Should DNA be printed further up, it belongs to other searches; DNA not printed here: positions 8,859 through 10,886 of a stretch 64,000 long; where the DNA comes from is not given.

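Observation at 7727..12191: Self-contained four-gene operon: membrane LRR protein, rSAM/SPASM enzyme with extra C-terminal domain, poly-Asn-tailed protein, double zinc-ribbon membrane protein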

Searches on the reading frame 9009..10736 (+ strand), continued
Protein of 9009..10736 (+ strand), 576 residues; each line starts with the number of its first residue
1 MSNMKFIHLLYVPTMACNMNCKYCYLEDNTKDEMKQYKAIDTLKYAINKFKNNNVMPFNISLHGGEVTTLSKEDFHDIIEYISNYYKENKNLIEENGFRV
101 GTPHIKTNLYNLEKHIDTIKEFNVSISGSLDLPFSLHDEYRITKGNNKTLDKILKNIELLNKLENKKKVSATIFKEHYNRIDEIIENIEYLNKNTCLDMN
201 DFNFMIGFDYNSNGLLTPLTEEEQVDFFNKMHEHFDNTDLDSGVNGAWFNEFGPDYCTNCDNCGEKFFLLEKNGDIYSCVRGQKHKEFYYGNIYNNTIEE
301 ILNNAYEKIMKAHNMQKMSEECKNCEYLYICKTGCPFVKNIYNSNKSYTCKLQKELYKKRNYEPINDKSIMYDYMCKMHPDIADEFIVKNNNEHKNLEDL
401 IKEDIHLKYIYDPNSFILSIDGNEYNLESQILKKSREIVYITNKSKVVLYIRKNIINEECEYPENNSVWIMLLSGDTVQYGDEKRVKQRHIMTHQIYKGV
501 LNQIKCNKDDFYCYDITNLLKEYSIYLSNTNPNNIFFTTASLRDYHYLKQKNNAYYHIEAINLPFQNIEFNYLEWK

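Call 94: search_protein_families(library=pfam, proteins=[L093:7351-7983:+], max_evalue=1)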
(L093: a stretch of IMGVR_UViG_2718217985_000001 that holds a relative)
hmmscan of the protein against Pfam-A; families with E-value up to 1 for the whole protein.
L093:7351-7983:+ (211 aa): 1 family
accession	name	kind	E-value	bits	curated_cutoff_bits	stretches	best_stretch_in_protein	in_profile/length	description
PF10167.14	BORCS8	-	0.057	13.8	25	1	12-61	53-101/112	BLOC-1-related complex sub-unit 8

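Call 99: search_dna_similar(query=L093:6307-7338:+, collection=phages, mode=protein, max_rows=25)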
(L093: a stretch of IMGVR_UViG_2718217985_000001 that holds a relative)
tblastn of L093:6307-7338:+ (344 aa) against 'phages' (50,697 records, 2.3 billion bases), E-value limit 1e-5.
Records with a match: 426; places in all: 428; records where one place covers at least 80% of the query: 1.
Best place of each record, by identity: 90-95% 13; 60-80% 4; <60% 409.
By first word of the organism name: Klebsiella 66; Escherichia 61; Ralstonia 59; Yersinia 44; Clostridium 35; Salmonella 28; Peduovirus 18; Pseudomonas 16; Campylobacter 13; Clostridioides 11; and 25 more.
By host as written in the record: - 51; Ralstonia solanacearum 50; Klebsiella pneumoniae 43; Yersinia pestis EV76-CN 26; Escherichia coli 25; Clostridium difficile 17; Yersinia enterocolitica 10; Xanthomonas campestris pv. campestris GBBC 1419 8; and 123 more.
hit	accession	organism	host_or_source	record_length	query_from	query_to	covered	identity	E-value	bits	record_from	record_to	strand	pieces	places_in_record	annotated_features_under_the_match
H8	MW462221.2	Campylobacter phage CAM-P21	Campylobacter coli CAN 10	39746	1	344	100%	90.5%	0e+0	601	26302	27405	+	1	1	tail fiber protein | tail formation protein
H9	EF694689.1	Campylobacter phage CGC-2007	Campylobacter jejuni strain 00-3477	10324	1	152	44%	93.4%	3e-89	297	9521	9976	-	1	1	cje0231 | cje0232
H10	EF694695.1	Campylobacter phage CGC-2007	Campylobacter jejuni strain NC13266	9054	1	152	44%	93.4%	4e-89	297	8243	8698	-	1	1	cje0231 | cje0232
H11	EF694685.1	Campylobacter phage CGC-2007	Campylobacter jejuni strain 00-2425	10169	1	152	44%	93.4%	4e-89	297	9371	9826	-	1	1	cje0231 | cje0232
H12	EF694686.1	Campylobacter phage CGC-2007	Campylobacter jejuni strain 00-2538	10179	1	152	44%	93.4%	4e-89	297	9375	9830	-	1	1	cje0231 | cje0232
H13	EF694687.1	Campylobacter phage CGC-2007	Campylobacter jejuni strain 00-2544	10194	1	152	44%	93.4%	4e-89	297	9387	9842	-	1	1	cje0231 | cje0232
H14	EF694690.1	Campylobacter phage CGC-2007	Campylobacter jejuni strain 00-6470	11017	1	152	44%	93.4%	1e-88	296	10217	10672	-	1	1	cje0231 | cje0232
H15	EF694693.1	Campylobacter phage CGC-2007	Campylobacter jejuni strain NC13256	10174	1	152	44%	92.8%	5e-89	297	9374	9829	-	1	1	cje0231 | cje0232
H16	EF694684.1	Campylobacter phage CGC-2007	Campylobacter jejuni strain 00-0949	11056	1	152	44%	92.8%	6e-89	296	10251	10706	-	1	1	cje0231 | cje0232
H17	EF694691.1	Campylobacter phage CGC-2007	Campylobacter jejuni strain 99-7046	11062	1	152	44%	92.8%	6e-89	296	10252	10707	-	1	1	cje0231 | cje0232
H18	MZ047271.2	Campylobacter phage PC10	Campylobacter jejuni L26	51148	1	152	44%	92.8%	7e-89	296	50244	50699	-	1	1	tail protein (x2)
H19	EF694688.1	Campylobacter phage CGC-2007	Campylobacter jejuni strain 00-2818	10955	1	152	44%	92.8%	7e-89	296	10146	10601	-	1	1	cje0231 | cje0232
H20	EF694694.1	Campylobacter phage CGC-2007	Campylobacter jejuni strain NC13265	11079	1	152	44%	92.8%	8e-89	296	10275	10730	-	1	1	cje0231 | cje0232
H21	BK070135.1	Bacteriophage sp.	Helicobacter pullorum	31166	3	151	43%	74.5%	6e-69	239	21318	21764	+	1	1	Phage tail fiber protein GpH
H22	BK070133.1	Bacteriophage sp.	Helicobacter pullorum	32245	3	151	43%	73.8%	5e-69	239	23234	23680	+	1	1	none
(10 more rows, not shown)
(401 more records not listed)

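Call 100: get_annotated_region(hit=H9, flank=5000)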
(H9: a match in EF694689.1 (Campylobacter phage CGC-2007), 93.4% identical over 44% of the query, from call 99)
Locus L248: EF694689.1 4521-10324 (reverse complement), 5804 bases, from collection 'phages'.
description: Campylobacter phage CGC-2007 isolate Cj00-3477 cje0218, cje0219, cje0220, cje0221, cje0222, cje0223, cje0224, cje0225, cje0226, cje0227, cje0228, cje0229, cje0230, and cje0231 genes, ...
organism: Campylobacter phage CGC-2007 (NCBI taxid 464033)
taxonomy: Viruses; Duplodnaviria; Heunggongvirae; Uroviricota; Caudoviricetes
host: Campylobacter jejuni strain 00-3477; source: -; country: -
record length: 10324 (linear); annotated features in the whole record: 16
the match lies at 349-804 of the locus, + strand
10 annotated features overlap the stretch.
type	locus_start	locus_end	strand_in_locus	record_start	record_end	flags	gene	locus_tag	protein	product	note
CDS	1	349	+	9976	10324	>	-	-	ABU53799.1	cje0232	-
CDS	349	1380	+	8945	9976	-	-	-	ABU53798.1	cje0231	-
CDS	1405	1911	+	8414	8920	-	-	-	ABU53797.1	cje0230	-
CDS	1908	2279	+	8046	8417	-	-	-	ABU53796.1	cje0229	-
CDS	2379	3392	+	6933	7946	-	-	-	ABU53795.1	cje0228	-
CDS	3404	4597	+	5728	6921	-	-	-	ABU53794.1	cje0227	-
CDS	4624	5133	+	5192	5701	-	-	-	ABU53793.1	cje0226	-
CDS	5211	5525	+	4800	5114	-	-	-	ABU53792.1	cje0225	-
CDS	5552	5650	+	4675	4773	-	-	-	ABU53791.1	cje0224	-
CDS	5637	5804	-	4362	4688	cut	-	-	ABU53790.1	cje0223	-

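Call 109: list_cluster_members(proteins=[P0009, P0012, P0108, P0215, P0219])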
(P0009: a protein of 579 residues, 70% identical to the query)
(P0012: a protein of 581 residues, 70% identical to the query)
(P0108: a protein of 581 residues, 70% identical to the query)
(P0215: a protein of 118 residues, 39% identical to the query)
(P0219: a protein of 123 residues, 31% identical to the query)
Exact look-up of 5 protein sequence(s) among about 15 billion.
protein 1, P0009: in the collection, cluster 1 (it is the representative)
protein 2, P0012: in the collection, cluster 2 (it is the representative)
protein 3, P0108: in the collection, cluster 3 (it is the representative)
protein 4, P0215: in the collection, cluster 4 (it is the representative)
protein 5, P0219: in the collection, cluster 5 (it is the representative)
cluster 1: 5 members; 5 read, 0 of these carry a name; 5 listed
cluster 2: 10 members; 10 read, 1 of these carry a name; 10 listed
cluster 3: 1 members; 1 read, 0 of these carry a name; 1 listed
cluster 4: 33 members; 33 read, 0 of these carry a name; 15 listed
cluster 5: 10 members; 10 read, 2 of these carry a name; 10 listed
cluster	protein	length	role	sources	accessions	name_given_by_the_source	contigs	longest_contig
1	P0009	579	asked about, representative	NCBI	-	-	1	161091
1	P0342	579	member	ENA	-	-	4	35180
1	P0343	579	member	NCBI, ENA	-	-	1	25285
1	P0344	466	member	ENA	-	-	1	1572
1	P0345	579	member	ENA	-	-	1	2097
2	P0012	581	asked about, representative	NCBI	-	-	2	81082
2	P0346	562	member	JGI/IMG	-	uncharacterized protein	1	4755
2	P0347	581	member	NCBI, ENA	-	-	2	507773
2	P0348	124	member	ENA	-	-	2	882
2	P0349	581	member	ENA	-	-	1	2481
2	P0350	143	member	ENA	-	-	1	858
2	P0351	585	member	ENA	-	-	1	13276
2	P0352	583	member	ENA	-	-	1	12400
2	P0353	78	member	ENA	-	-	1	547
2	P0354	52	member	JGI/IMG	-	-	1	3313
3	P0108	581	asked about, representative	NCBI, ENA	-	-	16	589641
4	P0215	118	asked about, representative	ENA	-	-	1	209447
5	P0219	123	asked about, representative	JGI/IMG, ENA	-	-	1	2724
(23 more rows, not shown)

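Call 111: search_solved_structures(query=A7, max_evalue=0.001, show_alignments=1)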
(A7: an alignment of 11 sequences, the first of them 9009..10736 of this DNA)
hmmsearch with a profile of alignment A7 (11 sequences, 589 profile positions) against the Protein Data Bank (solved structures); distinct sequences matched with E-value up to 0.001: 5.
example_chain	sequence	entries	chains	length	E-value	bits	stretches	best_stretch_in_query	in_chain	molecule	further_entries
4k37_A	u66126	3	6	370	2e-15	59.7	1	15-358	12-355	Anaerobic sulfatase-maturating enzyme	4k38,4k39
4k36_A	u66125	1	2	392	2e-15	59.7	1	15-359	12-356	Anaerobic sulfatase-maturating enzyme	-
9gm3_A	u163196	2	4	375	8.1e-09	37.9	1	15-166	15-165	ChlB radical SAM domain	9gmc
5wgg_A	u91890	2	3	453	5.1e-08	35.3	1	17-342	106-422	Radical SAM domain protein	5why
5v1q_A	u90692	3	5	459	5.9e-05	25.2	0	9-103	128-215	Radical SAM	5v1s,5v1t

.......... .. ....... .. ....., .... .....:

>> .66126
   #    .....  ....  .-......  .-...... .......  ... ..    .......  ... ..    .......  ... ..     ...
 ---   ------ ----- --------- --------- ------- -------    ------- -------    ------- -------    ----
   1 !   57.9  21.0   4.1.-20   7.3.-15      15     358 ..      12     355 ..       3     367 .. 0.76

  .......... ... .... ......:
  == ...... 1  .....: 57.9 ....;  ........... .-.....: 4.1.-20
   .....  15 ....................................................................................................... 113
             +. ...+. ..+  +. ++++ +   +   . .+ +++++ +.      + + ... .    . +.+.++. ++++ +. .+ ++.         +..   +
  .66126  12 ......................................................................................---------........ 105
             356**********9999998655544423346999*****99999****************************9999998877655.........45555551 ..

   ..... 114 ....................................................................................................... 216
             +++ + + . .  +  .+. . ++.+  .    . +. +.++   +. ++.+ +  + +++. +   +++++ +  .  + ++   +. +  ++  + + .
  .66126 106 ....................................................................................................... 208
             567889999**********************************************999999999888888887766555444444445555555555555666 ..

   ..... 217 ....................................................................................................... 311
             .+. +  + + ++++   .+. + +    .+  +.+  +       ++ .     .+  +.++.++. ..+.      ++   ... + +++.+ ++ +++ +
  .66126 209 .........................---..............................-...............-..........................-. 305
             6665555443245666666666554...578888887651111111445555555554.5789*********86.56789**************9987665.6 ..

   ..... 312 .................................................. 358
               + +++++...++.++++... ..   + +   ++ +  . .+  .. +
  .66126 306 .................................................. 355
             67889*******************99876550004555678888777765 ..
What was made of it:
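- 9009..10739 (+): Radical SAM/SPASM enzyme (576 aa). The rSAM cluster motif CX3CX2C is at 9057-9080. The eight auxiliary-cluster Cys lie in 9777-10058. All eight aux Cys align to anSME (call 111).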
